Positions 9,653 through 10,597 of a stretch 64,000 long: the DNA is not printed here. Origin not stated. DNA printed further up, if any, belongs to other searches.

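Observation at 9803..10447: DsbA-like oxidoreductase that appears circularly permuted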

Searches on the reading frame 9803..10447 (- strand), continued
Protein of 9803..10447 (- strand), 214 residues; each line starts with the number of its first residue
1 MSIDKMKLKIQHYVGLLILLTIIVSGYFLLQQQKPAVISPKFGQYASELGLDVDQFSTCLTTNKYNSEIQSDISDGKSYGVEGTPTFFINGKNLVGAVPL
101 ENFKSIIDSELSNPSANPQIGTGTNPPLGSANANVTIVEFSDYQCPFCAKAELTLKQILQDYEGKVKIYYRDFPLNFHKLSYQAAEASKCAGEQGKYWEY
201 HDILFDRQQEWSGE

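Call 14: list_cluster_members(proteins=[P0001, P0003, P0004, P0005, P0007, P0002, P0015, P0032, P0055, P0014])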
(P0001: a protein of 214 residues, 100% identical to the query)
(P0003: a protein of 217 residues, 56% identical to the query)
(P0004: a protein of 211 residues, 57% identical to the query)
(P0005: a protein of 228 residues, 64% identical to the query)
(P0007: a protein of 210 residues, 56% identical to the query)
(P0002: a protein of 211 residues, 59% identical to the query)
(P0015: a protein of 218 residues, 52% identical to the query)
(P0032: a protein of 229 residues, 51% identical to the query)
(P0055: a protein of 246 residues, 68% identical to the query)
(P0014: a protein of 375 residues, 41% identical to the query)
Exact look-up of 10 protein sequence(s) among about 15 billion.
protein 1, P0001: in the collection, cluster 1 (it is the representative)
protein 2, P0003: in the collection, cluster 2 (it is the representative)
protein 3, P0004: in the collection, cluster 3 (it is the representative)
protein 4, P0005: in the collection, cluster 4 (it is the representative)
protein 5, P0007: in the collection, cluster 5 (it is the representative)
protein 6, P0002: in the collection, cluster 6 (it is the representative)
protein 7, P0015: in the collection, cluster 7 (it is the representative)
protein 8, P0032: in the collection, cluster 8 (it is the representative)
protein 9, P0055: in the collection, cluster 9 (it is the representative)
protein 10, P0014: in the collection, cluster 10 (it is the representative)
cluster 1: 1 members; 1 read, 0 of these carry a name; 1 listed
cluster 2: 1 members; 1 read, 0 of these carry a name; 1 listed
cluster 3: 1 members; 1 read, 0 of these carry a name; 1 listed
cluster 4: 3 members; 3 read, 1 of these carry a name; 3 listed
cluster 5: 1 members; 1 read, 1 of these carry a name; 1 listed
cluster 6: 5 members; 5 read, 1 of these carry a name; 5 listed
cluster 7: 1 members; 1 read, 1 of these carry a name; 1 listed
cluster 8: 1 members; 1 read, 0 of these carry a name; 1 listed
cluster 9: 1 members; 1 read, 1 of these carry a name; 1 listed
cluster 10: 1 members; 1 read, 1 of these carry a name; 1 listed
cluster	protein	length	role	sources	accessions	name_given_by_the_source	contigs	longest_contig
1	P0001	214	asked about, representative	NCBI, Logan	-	-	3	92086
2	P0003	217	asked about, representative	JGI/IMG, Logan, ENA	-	-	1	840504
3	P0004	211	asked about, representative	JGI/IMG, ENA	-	-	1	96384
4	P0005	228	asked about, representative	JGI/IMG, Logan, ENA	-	-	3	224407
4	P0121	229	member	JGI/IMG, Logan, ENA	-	protein-disulfide isomerase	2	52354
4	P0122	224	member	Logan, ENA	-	-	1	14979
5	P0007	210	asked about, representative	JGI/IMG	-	protein-disulfide isomerase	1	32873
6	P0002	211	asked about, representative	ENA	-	-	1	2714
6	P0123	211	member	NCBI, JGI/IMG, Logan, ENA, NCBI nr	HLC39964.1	MAG TPA: thioredoxin domain-containing protein [archaeon] | thioredoxin domain-containing protein [archaeon]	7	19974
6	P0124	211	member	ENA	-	-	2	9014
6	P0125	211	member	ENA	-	-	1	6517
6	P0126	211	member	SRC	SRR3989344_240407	-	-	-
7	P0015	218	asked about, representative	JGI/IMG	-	protein-disulfide isomerase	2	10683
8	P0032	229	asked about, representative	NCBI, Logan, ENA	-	-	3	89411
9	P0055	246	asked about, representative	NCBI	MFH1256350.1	MAG: DsbA family protein [Candidatus Diapherotrites archaeon]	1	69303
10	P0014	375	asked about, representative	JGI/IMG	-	protein-disulfide isomerase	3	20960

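Call 20: find_related_loci(query=A1, collection=genome_contigs, flank=8000)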
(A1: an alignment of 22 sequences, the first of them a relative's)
Query A1 (214 aa) in genome_contigs; peptide patterns used: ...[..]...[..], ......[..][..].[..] (x = any residue, [..] = any of these).
600 stretches matched a pattern (row limit reached: there are more); 585 encode a relative of the query (tblastn E <= 1e-3); the best 80 are kept; 80 distinct loci.
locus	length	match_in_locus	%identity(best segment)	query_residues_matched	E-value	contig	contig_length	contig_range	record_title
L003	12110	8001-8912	41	36-209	3e-47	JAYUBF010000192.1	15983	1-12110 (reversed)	MAG: Myxococcales bacterium isolate GFS_6713 GFS_6713_191, whole genome shotgun sequence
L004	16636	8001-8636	41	15-210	1e-43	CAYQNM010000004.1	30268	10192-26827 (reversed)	MAG TPA_asm: uncultured Candidatus Saccharibacteria bacterium isolate SRP193066_co2_106 genome assembly, contig: NODE_77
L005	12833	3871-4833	39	39-208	2e-43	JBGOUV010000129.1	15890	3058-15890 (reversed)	MAG: Terriglobia bacterium isolate OBJ_0618_7090110_130 k141_5588702_length_15890_cov_63.5466, whole genome shotgun sequ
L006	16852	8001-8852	44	45-209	1e-43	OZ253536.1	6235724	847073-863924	MAG: Terriglobia bacterium isolate 570eb75b-1a66-44b7-9e00-175d82520f17 genome assembly, chromosome: 1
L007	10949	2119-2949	41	44-208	3e-43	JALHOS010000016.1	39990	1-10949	MAG: Myxococcaceae bacterium isolate bin.172 c_000000004705, whole genome shotgun sequence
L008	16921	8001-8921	42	40-210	2e-43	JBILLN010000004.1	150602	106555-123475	MAG: Bradymonadia bacterium isolate ME2017-08-05_3300034118_group7_bin165 Rohwer_bin1474_scaffold_4_c1, whole genome sho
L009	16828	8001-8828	41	48-214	8e-43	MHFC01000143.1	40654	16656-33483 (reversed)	MAG: Omnitrophica bacterium GWA2_52_8 gwa2_scaffold_9604, whole genome shotgun sequence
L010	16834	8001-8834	41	36-209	2e-42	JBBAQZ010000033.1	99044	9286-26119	MAG: Myxococcaceae bacterium isolate EUL_206 ctg33-EUL_206, whole genome shotgun sequence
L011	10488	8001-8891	36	44-209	3e-42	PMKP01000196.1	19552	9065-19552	MAG: Myxococcales bacterium isolate fen_1123 73.20120600_E1D.81_contig_16696, whole genome shotgun sequence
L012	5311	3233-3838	36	44-205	4e-42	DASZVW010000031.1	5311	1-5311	MAG TPA_asm: Polyangia bacterium isolate SMAG_U6141 k141_89970, whole genome shotgun sequence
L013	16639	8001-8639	37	42-209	3e-42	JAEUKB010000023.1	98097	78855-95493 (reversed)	MAG: Myxococcales bacterium isolate new MAG-84 k141_4001804, whole genome shotgun sequence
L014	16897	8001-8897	41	44-209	3e-42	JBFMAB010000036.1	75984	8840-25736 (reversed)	MAG: Myxococcota bacterium isolate MAG127 MAG127_36, whole genome shotgun sequence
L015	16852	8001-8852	42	44-209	2e-41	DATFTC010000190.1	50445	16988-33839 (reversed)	MAG TPA_asm: Myxococcaceae bacterium isolate SMAG_U9400 k141_3478721, whole genome shotgun sequence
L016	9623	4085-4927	40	33-212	2e-40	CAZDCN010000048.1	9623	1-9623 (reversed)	MAG TPA_asm: uncultured Caldilineales bacterium isolate SRP163575_co3_218 genome assembly, contig: NODE_7850_length_9623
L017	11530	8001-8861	40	42-214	1e-39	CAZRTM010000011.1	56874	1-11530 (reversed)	MAG TPA_asm: uncultured Ardenticatenaceae bacterium isolate SRP263527_co1_253 genome assembly, contig: NODE_361_length_5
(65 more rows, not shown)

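Call 27: find_encoding_contigs(protein=P0003, flank=7000, max_places=3)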
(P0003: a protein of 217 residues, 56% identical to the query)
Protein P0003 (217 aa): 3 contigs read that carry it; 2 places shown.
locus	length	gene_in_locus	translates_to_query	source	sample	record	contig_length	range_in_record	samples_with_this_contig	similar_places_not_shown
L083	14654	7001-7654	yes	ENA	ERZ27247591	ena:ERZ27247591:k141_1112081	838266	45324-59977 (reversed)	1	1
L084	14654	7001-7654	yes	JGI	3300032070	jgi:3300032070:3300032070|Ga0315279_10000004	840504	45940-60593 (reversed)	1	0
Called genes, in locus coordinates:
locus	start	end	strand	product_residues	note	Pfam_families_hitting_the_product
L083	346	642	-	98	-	-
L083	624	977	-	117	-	-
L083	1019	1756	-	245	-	-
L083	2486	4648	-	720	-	PF01935:DUF87, PF05872:HerA_C (faint)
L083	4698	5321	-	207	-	-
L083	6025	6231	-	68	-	-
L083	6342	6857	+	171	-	PF00398:RrnaAD (weak), PF01135:PCMT, PF02353:CMAS, PF13649:Methyltransf_25 (weak), PF13847:Methyltransf_31, PF08241:Methyltransf_11 (weak)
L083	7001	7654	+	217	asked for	PF13462:Thioredoxin_4, PF13098:Thioredoxin_2 (faint), PF01323:DSBA, PF13462:Thioredoxin_4, PF01323:DSBA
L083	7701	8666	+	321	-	PF18780:HNH_repeat (weak)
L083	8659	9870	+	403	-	PF00266:Aminotran_5, PF00155:Aminotran_1_2, PF03841:SelA (weak)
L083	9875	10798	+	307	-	PF13462:Thioredoxin_4, PF01323:DSBA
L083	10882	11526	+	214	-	PF00156:Pribosyltran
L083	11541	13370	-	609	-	PF01979:Amidohydro_1, PF07969:Amidohydro_3 (weak), PF13382:Adenine_deam_C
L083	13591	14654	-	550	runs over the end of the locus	-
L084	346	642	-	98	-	-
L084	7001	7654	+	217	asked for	PF13462:Thioredoxin_4, PF13098:Thioredoxin_2 (faint), PF01323:DSBA, PF13462:Thioredoxin_4, PF01323:DSBA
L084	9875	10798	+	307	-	PF13462:Thioredoxin_4, PF01323:DSBA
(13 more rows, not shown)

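Call 28: find_encoding_contigs(protein=P0005, flank=7000, max_places=3)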
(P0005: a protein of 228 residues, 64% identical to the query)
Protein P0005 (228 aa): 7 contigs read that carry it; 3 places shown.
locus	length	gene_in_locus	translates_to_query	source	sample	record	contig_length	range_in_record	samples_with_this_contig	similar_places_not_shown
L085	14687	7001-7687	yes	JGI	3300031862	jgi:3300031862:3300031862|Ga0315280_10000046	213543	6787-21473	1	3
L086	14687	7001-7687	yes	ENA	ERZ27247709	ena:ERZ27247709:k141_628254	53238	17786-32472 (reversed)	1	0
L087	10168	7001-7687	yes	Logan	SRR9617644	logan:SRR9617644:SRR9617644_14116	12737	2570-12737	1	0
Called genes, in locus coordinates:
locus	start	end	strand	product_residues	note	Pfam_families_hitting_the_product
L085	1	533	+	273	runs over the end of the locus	PF14528:LAGLIDADG_3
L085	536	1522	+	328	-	PF00890:FAD_binding_2 (faint), PF07992:Pyr_redox_2, PF12831:FAD_oxidored (faint), PF13738:Pyr_redox_3, PF00070:Pyr_redox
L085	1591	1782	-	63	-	-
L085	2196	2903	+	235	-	-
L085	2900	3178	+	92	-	PF14947:HTH_45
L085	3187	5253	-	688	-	PF04945:YHS, PF00122:E1-E2_ATPase, PF00702:Hydrolase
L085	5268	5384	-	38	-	PF04945:YHS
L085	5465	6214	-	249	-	-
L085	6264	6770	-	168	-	PF12802:MarR_2 (weak), PF24034:DUF7343, PF01047:MarR (weak)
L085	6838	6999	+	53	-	-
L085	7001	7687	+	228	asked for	PF01323:DSBA, PF13462:Thioredoxin_4, PF13743:Thioredoxin_5 (faint), PF13098:Thioredoxin_2 (faint), PF00085:Thioredoxin (faint), PF13462:Thioredoxin_4, PF01323:DSBA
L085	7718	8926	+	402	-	PF00155:Aminotran_1_2, PF00266:Aminotran_5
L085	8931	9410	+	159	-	-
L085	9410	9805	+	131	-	PF00085:Thioredoxin (weak)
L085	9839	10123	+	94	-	-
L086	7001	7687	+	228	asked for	PF01323:DSBA, PF13462:Thioredoxin_4, PF13743:Thioredoxin_5 (faint), PF13098:Thioredoxin_2 (faint), PF00085:Thioredoxin (faint), PF13462:Thioredoxin_4, PF01323:DSBA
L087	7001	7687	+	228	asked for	PF01323:DSBA, PF13462:Thioredoxin_4, PF13743:Thioredoxin_5 (faint), PF13098:Thioredoxin_2 (faint), PF00085:Thioredoxin (faint), PF13462:Thioredoxin_4, PF01323:DSBA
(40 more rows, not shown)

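Call 31: search_protein_representatives(alignment_id=A1)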
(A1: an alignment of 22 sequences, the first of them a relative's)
Query: 22 sequences, 215 profile positions. Proteins with E-value up to 0.001 (for the whole library): 68454; up to 1e-10: 45092; up to 1e-30: 11595. The best 150 are listed.
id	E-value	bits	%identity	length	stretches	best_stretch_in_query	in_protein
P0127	2.1e-253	851.1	-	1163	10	120-212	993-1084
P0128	2.5e-246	827.9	-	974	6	38-212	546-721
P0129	1.2e-234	789.8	-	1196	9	41-212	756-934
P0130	2.2e-217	733.3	-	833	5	39-212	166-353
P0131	1.2e-205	695.0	-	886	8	116-213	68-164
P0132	6.5e-202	682.8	-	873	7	41-211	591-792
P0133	4.6e-199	673.4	-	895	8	106-212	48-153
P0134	2.5e-192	651.4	-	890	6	39-209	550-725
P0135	3.9e-191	647.5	-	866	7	40-212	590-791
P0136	3.0e-189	641.4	-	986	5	39-213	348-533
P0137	4.5e-182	617.9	-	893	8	117-210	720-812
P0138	2.9e-170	579.3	-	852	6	44-213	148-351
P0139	1.8e-169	576.8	-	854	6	40-214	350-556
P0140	5.3e-167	568.7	-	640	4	37-213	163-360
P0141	6.1e-160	545.6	-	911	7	38-212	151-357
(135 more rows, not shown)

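Call 32: predict_structure(alignment_id=A1)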
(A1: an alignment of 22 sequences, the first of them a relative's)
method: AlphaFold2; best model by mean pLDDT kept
length: 214 residues; sequences in the alignment: 22
mean_pLDDT: 86.9   pTM: 0.78
mean pLDDT of the five models: 86.9, 86.8, 86.2, 85.8, 85.4
residues with pLDDT >= 90: 145; 70-90: 33; 50-70: 30; < 50: 6
segments of 3 or more residues with pLDDT < 50: 30-34
pLDDT, mean of each block of 10 residues (from residue 1): 54 67 62 62 97 96 96 94 91 78 92 78 94 93 94 94 96 93 97 98 97 90
secondary structure, 60 per line:
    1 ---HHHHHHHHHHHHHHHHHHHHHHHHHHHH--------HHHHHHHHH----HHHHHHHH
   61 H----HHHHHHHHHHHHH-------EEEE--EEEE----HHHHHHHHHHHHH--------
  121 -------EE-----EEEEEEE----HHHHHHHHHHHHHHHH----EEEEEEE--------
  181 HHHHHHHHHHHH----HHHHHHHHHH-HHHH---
elements in order: H4-31 H40-48 H53-61 H66-78 E86-89 E92-95 H100-112 E135-141 H146-161 E166-172 H181-192 H197-206 H208-211
